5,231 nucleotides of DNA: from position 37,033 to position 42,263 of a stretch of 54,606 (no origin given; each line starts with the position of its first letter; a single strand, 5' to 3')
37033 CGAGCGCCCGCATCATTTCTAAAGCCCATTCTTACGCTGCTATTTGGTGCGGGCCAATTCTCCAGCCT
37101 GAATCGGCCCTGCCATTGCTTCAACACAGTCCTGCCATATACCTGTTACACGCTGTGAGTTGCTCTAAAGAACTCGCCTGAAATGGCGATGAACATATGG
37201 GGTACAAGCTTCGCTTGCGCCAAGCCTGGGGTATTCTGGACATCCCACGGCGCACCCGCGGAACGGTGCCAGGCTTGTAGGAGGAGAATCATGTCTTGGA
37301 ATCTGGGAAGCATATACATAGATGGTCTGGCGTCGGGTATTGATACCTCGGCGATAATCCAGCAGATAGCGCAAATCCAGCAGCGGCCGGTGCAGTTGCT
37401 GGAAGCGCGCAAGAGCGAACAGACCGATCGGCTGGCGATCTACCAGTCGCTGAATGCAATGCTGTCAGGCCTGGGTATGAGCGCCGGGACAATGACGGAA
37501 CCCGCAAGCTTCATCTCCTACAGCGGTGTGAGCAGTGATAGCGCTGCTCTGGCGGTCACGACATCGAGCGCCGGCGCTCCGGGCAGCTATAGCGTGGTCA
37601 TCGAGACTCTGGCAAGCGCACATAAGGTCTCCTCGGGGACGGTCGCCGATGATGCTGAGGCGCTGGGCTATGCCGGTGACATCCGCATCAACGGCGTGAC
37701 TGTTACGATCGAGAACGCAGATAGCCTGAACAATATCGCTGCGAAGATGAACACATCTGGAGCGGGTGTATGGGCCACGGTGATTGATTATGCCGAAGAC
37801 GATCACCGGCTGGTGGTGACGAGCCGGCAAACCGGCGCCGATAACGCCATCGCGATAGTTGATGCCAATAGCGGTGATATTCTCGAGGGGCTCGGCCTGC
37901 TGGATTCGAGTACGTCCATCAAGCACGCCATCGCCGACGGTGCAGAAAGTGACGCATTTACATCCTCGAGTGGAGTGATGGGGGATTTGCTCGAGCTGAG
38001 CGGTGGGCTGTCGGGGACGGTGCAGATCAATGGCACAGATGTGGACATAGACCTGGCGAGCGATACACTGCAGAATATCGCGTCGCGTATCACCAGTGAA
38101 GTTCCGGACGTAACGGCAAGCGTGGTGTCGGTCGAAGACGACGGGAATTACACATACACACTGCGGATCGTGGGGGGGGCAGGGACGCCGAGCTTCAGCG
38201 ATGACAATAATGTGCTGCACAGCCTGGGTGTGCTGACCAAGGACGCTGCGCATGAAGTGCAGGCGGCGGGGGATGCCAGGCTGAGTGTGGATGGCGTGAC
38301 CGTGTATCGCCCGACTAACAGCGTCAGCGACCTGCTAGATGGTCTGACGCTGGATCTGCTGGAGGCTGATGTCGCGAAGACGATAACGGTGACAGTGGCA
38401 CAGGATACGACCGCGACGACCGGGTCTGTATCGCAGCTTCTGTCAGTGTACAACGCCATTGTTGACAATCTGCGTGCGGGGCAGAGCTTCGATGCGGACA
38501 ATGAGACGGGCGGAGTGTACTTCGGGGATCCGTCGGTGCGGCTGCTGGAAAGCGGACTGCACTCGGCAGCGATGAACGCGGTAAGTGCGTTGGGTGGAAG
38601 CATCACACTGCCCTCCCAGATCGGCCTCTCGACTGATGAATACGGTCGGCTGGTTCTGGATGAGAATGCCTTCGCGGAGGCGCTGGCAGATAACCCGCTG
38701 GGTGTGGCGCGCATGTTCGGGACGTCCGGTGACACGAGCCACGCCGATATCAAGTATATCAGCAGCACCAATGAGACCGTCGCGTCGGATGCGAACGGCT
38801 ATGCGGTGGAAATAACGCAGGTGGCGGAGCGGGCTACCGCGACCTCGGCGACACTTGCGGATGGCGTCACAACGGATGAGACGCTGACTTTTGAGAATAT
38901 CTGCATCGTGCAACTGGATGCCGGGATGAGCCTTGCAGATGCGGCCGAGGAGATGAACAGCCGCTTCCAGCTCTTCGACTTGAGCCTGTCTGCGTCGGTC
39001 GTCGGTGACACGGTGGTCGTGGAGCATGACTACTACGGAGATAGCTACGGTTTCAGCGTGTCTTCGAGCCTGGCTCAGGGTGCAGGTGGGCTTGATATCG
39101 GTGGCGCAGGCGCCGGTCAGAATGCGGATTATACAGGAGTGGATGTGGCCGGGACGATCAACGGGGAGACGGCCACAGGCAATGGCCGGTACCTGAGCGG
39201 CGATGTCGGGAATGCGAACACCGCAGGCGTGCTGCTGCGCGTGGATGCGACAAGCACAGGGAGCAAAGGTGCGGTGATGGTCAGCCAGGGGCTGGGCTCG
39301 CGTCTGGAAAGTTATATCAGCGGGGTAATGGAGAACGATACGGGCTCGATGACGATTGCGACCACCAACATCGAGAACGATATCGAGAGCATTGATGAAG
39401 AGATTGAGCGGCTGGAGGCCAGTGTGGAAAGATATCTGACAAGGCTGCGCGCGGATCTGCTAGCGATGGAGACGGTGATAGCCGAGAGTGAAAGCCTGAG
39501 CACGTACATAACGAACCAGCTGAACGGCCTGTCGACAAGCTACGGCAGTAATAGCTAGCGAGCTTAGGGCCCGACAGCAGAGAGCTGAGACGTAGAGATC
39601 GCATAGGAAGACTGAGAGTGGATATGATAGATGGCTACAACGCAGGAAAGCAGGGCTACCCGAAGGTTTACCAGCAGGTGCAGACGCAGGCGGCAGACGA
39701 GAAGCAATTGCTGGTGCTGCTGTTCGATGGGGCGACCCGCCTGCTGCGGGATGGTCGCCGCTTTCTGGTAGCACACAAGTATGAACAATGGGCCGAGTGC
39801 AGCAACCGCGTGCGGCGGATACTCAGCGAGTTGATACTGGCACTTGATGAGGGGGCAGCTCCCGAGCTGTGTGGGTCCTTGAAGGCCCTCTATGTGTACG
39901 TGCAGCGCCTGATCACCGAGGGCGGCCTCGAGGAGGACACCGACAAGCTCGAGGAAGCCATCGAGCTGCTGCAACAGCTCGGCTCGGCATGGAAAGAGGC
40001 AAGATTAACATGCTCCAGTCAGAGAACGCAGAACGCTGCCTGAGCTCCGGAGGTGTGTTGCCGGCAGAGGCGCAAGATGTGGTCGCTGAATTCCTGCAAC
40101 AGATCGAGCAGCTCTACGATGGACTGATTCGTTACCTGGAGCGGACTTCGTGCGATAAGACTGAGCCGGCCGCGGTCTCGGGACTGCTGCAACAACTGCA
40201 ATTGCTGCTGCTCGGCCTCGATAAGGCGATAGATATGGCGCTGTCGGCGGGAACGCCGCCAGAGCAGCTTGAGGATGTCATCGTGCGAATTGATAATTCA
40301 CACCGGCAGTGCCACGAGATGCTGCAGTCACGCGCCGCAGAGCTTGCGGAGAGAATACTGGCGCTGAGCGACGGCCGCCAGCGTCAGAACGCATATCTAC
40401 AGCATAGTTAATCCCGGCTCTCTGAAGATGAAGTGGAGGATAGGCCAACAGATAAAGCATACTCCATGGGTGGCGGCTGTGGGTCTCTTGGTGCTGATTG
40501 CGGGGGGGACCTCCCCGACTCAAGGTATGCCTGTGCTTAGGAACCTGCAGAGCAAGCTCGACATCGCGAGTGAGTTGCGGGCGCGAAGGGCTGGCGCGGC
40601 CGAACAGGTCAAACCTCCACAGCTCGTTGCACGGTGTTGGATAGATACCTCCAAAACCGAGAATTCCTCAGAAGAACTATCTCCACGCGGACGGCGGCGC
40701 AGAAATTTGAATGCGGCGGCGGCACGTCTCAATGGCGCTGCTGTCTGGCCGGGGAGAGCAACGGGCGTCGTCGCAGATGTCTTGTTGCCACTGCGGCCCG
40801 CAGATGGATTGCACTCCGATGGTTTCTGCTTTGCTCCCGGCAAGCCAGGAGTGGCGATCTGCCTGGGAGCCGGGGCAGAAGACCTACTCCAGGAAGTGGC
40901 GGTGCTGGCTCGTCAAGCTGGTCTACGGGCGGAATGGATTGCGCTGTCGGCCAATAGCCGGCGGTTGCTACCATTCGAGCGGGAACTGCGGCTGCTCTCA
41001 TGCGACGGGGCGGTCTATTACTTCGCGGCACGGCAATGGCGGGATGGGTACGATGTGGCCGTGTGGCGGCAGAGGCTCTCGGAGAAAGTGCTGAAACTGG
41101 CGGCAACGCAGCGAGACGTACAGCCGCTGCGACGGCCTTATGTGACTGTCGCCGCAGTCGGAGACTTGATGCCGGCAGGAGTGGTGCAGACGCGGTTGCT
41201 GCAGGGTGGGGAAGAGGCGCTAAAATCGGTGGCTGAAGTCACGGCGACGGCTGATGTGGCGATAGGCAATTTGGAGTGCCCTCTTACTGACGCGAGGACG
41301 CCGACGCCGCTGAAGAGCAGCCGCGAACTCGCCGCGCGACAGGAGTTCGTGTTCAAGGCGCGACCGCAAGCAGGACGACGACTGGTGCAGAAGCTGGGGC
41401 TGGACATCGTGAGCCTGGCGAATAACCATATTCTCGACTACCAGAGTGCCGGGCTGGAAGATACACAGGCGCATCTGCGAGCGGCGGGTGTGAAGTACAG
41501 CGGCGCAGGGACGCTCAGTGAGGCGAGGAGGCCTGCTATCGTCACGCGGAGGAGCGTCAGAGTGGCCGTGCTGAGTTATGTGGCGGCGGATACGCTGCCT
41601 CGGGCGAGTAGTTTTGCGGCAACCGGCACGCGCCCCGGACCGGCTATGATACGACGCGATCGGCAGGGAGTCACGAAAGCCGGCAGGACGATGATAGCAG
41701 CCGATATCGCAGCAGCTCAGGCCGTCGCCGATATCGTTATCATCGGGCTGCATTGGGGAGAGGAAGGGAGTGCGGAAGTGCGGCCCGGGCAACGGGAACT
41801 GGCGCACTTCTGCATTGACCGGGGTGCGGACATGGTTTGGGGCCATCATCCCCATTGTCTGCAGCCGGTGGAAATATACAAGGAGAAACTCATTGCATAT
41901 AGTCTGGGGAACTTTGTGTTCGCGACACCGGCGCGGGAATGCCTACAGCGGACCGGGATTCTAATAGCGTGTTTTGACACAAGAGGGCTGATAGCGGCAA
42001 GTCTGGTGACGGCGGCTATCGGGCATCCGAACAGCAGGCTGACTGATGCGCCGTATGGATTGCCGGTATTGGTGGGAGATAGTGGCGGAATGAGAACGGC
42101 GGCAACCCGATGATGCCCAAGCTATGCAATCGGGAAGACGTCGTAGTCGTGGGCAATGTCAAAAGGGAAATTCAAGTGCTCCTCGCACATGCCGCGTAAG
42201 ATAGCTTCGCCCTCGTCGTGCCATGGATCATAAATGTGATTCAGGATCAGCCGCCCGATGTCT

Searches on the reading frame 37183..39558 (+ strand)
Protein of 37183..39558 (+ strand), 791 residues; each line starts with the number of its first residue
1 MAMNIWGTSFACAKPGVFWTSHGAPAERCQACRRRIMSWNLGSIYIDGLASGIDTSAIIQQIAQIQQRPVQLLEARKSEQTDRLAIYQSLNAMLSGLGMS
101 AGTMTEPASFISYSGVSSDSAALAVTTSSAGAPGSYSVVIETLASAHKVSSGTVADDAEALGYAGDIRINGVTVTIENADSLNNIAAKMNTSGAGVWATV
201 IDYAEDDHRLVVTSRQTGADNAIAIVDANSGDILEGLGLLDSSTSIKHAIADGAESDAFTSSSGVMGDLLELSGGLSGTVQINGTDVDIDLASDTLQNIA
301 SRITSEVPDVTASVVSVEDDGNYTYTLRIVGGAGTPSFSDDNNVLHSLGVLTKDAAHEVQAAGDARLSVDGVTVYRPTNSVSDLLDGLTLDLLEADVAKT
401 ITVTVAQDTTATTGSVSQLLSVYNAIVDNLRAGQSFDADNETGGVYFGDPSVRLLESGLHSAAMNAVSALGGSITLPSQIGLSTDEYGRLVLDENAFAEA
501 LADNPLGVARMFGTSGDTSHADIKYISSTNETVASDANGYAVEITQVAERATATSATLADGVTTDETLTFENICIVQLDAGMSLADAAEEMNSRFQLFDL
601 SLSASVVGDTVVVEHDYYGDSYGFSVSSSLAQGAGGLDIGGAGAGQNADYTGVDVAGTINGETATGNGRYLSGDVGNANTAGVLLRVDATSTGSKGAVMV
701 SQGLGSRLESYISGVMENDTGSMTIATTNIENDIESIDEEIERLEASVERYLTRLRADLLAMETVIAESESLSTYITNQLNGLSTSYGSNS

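Call 8: search_protein_families(library=pfam, proteins=[window:37183-39558:+], max_evalue=0.01)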
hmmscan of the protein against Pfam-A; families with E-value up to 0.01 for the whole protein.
window:37183-39558:+ (791 aa): 3 families
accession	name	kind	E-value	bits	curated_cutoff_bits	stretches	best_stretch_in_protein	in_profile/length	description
PF07195.17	FliD_C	-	4.7e-38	131.4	25.4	2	362-551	1-187/236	Flagellar hook-associated protein 2 C-terminus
PF02465.23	FliD_N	-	7.5e-17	62.2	24.8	1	51-147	1-97/97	Flagellar hook-associated protein 2 N-terminus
PF08946.15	Osmo_CC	-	0.0085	16.8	24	1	729-746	16-33/46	Osmosensory transporter coiled coil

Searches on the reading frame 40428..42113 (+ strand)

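Call 8: search_protein_families(library=pfam, proteins=[window:40428-42113:+], max_evalue=0.01)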
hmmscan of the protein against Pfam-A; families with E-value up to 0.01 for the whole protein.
window:40428-42113:+ (561 aa): 1 family
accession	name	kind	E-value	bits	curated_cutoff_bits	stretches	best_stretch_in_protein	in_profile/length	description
PF09587.15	PGA_cap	-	2.7e-70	237.2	27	1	240-499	1-254/255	Bacterial capsule synthesis protein PGA_cap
